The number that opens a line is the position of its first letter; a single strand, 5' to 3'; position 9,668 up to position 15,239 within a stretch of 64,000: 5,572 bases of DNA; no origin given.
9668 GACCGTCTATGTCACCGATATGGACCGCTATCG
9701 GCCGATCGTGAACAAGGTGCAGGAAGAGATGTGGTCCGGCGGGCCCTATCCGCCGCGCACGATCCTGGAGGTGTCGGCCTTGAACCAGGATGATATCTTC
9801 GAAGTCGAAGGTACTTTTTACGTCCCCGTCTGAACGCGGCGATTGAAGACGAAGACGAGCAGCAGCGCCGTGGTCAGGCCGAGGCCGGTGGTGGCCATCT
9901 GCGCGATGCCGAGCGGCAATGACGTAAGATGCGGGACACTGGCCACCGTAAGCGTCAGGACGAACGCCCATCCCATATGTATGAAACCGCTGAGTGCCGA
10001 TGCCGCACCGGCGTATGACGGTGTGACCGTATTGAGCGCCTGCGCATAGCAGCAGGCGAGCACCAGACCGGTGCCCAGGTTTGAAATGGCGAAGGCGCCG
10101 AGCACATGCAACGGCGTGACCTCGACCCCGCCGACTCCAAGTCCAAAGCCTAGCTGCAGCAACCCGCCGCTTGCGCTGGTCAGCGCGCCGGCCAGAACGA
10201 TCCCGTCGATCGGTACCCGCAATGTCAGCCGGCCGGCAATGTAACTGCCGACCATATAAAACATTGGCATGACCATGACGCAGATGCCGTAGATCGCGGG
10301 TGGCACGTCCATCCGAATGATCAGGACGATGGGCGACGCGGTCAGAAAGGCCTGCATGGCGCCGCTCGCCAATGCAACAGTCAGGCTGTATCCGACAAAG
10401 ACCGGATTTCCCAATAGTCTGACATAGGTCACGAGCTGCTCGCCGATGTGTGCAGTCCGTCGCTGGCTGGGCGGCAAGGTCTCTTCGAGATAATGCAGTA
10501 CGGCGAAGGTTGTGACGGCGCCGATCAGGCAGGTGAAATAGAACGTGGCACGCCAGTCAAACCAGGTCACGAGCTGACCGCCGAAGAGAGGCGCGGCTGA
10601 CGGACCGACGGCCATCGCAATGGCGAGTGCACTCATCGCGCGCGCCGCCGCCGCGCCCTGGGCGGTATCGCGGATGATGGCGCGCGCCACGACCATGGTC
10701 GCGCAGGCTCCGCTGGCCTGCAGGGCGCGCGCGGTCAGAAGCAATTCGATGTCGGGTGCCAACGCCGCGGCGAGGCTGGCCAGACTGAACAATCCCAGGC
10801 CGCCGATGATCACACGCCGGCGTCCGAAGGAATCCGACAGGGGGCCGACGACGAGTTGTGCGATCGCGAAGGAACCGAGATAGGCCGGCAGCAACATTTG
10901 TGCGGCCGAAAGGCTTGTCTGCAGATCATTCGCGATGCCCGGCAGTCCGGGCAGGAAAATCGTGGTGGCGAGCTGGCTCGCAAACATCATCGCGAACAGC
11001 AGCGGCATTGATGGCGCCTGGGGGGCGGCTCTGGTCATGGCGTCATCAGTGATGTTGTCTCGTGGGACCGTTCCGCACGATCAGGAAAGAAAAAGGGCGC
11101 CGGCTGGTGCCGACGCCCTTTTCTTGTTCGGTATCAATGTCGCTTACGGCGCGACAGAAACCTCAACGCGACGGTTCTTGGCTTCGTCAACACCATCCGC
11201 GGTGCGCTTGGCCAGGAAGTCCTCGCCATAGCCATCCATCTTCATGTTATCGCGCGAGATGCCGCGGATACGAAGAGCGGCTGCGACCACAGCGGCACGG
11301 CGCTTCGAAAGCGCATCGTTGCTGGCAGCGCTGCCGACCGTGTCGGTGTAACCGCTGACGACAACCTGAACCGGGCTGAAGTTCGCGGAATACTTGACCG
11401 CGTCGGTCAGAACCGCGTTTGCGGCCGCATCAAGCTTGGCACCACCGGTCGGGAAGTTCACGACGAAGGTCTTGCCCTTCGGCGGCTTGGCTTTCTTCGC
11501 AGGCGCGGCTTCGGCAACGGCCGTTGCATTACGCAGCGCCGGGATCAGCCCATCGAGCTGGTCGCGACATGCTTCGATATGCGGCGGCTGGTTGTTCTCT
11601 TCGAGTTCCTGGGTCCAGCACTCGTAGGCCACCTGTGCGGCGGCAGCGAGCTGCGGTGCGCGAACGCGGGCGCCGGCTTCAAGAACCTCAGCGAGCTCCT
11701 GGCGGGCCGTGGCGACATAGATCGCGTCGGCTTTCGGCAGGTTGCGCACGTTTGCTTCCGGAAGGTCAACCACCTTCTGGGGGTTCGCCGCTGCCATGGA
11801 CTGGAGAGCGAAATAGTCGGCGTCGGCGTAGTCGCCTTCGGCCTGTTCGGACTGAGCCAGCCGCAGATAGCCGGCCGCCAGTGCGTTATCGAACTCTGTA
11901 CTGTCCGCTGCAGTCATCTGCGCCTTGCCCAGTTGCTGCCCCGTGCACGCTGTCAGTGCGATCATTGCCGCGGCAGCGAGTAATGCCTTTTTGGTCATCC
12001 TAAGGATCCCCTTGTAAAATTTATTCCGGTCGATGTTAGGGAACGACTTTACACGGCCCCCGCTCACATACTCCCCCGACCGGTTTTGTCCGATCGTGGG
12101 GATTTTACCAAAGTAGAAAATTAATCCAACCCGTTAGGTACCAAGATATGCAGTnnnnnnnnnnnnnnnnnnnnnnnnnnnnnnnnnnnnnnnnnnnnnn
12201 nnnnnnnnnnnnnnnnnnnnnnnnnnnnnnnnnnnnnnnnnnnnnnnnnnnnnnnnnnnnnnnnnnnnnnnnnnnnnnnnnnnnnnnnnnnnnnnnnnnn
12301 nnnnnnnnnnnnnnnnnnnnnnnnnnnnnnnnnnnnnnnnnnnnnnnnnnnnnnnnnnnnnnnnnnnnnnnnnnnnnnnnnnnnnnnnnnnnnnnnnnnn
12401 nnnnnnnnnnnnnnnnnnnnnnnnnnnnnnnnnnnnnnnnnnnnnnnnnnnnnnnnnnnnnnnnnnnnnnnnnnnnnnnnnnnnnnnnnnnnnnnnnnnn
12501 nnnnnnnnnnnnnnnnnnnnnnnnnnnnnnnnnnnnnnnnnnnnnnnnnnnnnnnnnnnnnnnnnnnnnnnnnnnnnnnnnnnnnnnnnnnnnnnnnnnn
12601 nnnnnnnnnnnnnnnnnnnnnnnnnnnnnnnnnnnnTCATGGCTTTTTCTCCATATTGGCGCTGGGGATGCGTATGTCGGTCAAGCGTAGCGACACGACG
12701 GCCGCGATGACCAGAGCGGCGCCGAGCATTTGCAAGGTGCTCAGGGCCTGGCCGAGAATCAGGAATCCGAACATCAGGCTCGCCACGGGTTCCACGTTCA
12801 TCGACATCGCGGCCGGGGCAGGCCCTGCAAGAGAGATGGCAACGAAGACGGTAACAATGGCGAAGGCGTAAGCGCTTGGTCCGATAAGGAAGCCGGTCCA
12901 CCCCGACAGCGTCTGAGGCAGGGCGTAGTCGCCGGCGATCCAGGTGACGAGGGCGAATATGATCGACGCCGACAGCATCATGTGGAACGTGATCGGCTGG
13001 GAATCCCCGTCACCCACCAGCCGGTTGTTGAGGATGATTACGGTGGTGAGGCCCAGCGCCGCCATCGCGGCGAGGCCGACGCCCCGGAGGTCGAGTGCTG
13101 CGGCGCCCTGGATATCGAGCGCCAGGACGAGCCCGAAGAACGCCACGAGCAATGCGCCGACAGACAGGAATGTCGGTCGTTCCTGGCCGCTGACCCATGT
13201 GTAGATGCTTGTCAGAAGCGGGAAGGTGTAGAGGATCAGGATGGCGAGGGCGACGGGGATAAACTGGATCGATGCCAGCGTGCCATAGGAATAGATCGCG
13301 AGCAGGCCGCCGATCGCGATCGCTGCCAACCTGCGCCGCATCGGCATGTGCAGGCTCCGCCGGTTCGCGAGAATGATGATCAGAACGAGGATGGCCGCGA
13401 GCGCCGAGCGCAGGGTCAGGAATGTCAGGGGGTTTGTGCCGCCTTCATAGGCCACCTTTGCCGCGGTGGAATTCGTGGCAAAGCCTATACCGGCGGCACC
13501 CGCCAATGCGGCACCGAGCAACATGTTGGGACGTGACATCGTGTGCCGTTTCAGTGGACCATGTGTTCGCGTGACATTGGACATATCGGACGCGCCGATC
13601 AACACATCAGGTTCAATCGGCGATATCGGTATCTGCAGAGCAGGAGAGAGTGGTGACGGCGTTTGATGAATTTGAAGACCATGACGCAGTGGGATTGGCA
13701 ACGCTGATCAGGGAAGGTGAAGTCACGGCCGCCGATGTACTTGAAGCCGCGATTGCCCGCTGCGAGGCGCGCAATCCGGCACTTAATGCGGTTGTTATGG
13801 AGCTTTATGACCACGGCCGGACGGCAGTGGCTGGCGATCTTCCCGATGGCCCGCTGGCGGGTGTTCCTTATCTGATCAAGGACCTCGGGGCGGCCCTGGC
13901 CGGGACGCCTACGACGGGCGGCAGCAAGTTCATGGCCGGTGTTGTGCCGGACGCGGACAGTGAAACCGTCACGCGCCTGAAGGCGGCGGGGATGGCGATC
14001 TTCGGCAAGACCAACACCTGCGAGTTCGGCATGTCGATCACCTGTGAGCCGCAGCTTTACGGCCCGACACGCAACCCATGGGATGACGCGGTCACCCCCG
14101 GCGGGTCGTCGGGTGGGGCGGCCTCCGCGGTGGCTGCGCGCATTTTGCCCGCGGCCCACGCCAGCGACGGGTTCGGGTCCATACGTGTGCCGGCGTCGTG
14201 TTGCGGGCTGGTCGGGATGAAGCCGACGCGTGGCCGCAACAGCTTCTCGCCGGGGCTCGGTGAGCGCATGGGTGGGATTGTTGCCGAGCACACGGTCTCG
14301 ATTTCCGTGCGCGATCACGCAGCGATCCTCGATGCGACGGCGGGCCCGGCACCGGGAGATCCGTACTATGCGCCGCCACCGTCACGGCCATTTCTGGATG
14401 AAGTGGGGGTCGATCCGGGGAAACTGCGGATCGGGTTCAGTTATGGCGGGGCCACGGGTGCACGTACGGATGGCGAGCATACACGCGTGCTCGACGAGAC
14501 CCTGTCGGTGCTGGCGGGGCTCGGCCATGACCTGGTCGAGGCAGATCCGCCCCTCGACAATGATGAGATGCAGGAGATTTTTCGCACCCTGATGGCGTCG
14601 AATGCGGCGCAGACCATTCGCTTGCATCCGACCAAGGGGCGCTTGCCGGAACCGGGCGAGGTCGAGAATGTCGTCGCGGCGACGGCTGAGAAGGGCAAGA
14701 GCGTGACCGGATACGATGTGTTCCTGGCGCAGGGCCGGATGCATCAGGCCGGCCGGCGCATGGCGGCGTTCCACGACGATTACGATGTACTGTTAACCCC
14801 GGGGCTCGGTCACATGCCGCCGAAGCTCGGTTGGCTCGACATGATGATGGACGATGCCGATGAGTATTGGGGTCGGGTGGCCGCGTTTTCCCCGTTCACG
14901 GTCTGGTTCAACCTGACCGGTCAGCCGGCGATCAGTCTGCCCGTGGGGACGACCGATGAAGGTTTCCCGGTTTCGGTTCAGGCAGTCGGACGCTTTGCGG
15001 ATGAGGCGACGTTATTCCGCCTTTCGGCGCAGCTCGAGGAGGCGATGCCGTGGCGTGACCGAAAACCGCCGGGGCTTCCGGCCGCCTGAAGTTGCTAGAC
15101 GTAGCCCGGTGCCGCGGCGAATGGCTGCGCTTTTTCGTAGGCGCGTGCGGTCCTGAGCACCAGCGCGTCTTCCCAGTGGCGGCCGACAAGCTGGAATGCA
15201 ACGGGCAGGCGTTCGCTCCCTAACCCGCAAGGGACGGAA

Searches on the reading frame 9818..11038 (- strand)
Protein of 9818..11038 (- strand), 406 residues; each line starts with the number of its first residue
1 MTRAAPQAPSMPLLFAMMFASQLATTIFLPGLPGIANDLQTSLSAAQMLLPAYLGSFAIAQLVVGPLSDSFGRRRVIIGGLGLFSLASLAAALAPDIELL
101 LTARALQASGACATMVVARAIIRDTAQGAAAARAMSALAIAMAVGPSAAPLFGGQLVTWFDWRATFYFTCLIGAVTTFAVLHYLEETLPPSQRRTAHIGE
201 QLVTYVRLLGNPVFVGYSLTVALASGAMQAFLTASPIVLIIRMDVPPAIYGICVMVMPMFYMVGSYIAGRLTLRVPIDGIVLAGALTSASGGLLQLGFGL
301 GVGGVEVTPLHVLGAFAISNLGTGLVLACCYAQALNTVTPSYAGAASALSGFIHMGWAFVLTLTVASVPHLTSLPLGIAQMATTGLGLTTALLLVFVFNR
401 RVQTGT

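Call 42: search_protein_families(library=pfam, proteins=[window:9818-11038:-], max_evalue=0.00001)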
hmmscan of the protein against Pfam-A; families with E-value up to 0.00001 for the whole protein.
window:9818-11038:- (406 aa): 1 family
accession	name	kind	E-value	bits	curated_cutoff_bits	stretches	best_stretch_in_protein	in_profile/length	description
PF07690.21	MFS_1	-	1e-42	146.7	33.4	1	14-358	1-343/347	Major Facilitator Superfamily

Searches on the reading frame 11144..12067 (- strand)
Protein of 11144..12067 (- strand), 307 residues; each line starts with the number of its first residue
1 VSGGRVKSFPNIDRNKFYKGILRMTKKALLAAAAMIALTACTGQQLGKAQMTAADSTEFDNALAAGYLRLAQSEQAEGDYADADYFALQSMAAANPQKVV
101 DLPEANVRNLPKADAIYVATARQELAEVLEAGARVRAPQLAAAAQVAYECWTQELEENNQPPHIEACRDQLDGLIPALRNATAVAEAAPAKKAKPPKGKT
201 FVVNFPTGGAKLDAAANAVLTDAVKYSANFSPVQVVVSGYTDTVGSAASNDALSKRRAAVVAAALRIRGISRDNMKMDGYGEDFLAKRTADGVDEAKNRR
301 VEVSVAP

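Call 42: search_protein_families(library=pfam, proteins=[window:11144-12067:-], max_evalue=0.00001)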
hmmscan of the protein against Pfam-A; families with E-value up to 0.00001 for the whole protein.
window:11144-12067:- (307 aa): 1 family
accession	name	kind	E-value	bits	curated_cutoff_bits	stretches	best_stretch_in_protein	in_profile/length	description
PF00691.25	OmpA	-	6.9e-15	55.6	27.2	1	205-299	2-98/98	OmpA family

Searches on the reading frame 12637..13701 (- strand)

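Call 42: search_protein_families(library=pfam, proteins=[window:12637-13701:-], max_evalue=0.00001)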
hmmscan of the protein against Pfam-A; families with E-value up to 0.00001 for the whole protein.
window:12637-13701:- (354 aa): 1 family
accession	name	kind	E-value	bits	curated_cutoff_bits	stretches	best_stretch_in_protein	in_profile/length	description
PF00892.27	EamA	-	2.6e-24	86.5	28.2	2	206-337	2-132/135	EamA-like transporter family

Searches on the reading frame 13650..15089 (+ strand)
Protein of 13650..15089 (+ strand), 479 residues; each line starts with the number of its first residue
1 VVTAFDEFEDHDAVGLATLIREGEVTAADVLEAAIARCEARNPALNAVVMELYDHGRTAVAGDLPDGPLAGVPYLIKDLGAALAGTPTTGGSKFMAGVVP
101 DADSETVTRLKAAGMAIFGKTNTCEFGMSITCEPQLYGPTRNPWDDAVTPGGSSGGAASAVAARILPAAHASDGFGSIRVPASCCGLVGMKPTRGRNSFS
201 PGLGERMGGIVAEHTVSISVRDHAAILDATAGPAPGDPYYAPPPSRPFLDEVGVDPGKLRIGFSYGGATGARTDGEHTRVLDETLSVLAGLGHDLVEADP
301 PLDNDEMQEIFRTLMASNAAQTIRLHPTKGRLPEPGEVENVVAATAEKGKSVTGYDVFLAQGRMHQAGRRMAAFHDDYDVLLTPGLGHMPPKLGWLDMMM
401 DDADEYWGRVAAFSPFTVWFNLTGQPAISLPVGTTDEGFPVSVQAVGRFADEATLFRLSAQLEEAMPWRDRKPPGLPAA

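Call 42: search_protein_families(library=pfam, proteins=[window:13650-15089:+], max_evalue=0.00001)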
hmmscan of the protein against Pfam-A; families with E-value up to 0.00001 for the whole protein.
window:13650-15089:+ (479 aa): 1 family
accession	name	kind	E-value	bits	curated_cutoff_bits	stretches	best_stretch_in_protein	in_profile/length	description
PF01425.27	Amidase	-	4.1e-90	303.4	27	1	29-455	1-444/445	Amidase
